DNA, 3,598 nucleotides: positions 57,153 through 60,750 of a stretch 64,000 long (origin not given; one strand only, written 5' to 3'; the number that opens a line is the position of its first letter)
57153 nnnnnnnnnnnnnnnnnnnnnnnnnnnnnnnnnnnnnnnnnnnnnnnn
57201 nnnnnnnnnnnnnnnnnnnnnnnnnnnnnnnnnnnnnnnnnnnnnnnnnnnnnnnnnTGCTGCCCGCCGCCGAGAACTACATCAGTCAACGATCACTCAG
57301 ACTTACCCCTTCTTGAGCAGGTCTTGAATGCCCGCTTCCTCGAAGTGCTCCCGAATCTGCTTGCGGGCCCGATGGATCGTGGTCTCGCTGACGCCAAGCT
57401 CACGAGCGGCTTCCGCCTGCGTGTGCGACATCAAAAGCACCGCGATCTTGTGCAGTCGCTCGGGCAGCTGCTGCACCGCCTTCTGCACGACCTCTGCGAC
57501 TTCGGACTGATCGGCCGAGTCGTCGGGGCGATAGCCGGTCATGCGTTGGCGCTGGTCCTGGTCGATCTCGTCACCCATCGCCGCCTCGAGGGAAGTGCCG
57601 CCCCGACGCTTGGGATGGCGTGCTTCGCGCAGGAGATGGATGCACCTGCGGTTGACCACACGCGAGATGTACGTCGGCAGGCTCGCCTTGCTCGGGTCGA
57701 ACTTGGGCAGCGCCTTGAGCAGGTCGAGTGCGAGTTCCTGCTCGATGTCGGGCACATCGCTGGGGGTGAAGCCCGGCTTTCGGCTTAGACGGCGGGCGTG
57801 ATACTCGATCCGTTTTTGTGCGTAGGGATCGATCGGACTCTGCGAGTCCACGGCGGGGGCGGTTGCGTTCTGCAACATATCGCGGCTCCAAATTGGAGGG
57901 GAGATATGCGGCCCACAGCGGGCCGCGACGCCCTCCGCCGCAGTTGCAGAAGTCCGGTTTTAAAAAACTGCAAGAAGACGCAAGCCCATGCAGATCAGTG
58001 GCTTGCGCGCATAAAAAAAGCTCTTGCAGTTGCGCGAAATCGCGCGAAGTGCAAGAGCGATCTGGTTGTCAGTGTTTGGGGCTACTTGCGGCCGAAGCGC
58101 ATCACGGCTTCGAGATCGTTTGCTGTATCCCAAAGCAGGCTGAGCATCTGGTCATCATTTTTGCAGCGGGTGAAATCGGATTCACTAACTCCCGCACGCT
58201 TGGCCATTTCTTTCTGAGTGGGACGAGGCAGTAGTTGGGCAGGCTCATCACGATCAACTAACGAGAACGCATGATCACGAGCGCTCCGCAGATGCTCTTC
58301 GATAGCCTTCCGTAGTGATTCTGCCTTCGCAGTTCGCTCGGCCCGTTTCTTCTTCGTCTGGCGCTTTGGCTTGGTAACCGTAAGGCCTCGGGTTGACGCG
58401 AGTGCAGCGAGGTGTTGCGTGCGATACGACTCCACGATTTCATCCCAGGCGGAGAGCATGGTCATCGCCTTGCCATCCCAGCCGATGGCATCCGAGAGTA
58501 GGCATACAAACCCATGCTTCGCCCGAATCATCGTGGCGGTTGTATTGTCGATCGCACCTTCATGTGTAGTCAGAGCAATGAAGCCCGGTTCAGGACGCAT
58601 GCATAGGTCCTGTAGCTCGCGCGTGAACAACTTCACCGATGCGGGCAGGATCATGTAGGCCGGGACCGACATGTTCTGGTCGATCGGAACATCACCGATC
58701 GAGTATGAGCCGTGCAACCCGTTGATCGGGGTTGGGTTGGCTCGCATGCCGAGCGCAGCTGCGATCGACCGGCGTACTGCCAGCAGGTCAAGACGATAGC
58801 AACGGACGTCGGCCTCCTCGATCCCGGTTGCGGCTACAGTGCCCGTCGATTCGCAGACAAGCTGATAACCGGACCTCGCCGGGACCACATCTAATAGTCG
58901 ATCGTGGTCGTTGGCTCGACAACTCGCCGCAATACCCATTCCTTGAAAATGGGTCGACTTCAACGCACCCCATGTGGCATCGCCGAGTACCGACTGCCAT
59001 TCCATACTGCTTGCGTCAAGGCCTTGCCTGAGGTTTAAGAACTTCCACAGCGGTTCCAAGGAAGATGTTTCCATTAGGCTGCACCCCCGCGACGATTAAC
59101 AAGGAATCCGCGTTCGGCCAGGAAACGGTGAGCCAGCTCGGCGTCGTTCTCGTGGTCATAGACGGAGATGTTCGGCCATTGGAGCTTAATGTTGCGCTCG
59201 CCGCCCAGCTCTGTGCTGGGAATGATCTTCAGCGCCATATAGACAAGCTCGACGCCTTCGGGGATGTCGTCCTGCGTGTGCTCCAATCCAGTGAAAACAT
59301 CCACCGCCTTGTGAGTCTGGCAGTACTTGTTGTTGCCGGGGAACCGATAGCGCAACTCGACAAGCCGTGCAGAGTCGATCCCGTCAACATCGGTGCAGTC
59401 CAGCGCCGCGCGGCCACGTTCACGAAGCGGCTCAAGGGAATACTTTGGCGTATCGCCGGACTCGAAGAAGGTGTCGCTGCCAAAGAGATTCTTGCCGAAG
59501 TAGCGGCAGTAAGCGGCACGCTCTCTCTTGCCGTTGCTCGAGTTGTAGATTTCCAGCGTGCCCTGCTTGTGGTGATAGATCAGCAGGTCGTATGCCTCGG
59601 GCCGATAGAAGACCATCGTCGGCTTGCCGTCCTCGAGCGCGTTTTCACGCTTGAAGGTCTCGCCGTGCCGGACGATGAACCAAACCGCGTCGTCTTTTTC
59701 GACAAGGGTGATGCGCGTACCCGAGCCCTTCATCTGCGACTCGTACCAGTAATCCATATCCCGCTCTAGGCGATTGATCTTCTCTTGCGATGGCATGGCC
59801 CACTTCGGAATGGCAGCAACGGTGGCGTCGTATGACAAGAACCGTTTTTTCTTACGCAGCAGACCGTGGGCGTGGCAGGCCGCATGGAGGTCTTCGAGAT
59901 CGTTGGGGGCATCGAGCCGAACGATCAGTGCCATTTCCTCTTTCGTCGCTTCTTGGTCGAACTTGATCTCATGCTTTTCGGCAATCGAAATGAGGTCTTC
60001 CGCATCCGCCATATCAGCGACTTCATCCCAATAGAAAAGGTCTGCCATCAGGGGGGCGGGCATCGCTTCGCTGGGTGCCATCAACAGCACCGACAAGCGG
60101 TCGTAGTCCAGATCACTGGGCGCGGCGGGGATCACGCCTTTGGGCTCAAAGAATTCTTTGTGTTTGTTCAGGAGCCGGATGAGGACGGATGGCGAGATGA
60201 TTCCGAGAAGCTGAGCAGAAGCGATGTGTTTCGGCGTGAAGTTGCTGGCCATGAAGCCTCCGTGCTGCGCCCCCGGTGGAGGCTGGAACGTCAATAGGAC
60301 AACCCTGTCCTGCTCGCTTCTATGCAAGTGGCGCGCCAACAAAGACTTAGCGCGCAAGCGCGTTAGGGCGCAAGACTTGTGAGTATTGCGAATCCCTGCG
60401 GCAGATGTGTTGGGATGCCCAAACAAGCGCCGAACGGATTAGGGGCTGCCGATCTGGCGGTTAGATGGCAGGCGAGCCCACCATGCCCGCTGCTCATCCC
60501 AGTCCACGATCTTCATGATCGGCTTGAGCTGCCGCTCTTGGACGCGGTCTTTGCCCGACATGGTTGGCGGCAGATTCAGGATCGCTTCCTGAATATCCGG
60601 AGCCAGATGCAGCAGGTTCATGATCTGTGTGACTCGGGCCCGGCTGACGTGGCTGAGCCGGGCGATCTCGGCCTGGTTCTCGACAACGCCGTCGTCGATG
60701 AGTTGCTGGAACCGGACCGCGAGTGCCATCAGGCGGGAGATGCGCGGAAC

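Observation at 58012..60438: Translationally coupled pair of unknown genes (392 aa + 330 aa) behind the serine-recombinase module, insulated by a strong terminator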

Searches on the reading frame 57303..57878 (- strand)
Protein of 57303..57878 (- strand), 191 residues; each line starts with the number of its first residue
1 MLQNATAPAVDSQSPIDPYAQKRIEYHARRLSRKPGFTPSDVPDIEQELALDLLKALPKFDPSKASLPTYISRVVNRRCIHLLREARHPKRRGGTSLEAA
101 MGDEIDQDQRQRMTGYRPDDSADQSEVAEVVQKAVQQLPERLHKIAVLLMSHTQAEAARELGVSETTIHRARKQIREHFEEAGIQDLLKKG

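Call 3: search_protein_families(library=pfam, proteins=[window:57303-57878:-], max_evalue=1)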
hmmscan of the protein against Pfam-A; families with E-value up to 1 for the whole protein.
window:57303-57878:- (191 aa): 24 families
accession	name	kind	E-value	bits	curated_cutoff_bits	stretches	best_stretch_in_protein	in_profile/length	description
PF04542.20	Sigma70_r2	-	5.8e-10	39.3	24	1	22-87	7-69/71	Sigma-70 region 2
PF07638.17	Sigma70_ECF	-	1.3e-07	32.1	21.1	1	69-181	77-181/185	ECF sigma factor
PF08281.18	Sigma70_r4_2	-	5.2e-06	26.4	25.7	1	130-178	3-53/54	Sigma-70, region 4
PF13384.12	HTH_23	-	3.6e-05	23.9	24.6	1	140-177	6-43/50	Homeodomain-like domain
PF13551.12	HTH_29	-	6.4e-05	23.4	28.1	1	146-179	4-40/64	Winged helix-turn helix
PF13542.12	HTH_Tnp_ISL3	-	7.9e-05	22.5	27.4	1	144-171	19-46/51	Helix-turn-helix domain of transposase family ISL3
PF13518.12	HTH_28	-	0.00095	19.6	25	1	150-178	11-39/52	Helix-turn-helix domain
PF02954.25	HTH_8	-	0.0024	18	22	1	153-174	20-41/42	Bacterial regulatory protein, Fis family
PF01371.25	Trp_repressor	-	0.0039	17.7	27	1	135-177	32-75/88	Trp repressor protein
PF04545.22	Sigma70_r4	-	0.01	15.8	24.1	1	149-175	18-44/50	Sigma-70, region 4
PF12728.13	HTH_17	-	0.015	16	27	1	153-174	3-24/51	Helix-turn-helix domain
PF16509.11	KORA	-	0.018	15.7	26.7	1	137-180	14-59/84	TrfB plasmid transcriptional repressor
PF08279.18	HTH_11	-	0.022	15.1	25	1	153-177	17-41/55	HTH domain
PF20432.4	Xre-like-HTH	-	0.026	15.2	25.8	1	153-173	25-45/63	Antitoxin Xre-like helix-turn-helix domain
PF02042.20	RWP-RK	-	0.048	14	29.3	1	153-172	14-33/49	RWP-RK domain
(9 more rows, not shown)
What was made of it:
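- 57303..57878 (-): Phage ECF-like sigma factor gene, the inferred target of the A-B module. Pfam Sigma70_r2, Sigma70_ECF and r4_2 (call 3).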

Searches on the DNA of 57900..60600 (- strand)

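Call 72: search_rna_families(source=window, start=57900, end=60600, threshold=evalue, max_evalue=1)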
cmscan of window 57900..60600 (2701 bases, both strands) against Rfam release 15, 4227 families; matches with E-value up to 1: 0.
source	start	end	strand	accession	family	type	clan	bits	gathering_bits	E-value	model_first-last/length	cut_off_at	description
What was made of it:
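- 60297..60310 (-): Conserved inverted repeat or hairpin in the leader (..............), just downstream of the predicted transcription start. No Rfam match (call 72).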

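Call 93: search_rna_families(source=L012, start=3600, end=3950, threshold=evalue, max_evalue=1)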
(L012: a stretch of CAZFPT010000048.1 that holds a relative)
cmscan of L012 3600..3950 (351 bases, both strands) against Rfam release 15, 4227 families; matches with E-value up to 1: 5.
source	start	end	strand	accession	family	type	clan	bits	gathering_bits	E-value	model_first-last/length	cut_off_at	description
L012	3761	3803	+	RF04201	MIR7510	Gene; miRNA;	-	21.8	93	0.068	1-79/79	no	MIR7510 microRNA precursor family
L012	3713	3805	-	RF02424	Bp2_287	Gene; sRNA;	-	21.6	70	0.0064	1-174/174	no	Burkholderia sRNA Bp2_Cand287_SIPHT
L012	3760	3802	-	RF04201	MIR7510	Gene; miRNA;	-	20.8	93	0.12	1-79/79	no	MIR7510 microRNA precursor family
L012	3758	3904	-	RF02144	rsmX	Gene;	CL00106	18.9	56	0.19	1-114/114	no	rsmX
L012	3654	3829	+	RF02876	AS-pc02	Gene; antisense;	-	14.7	40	0.2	1-185/185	no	Antisense to pHK01_099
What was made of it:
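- Tried and rejected: Rfam found nothing in 57900..60600 (call 72) and only sub-threshold noise in the related L012 intergenic region (call 93).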
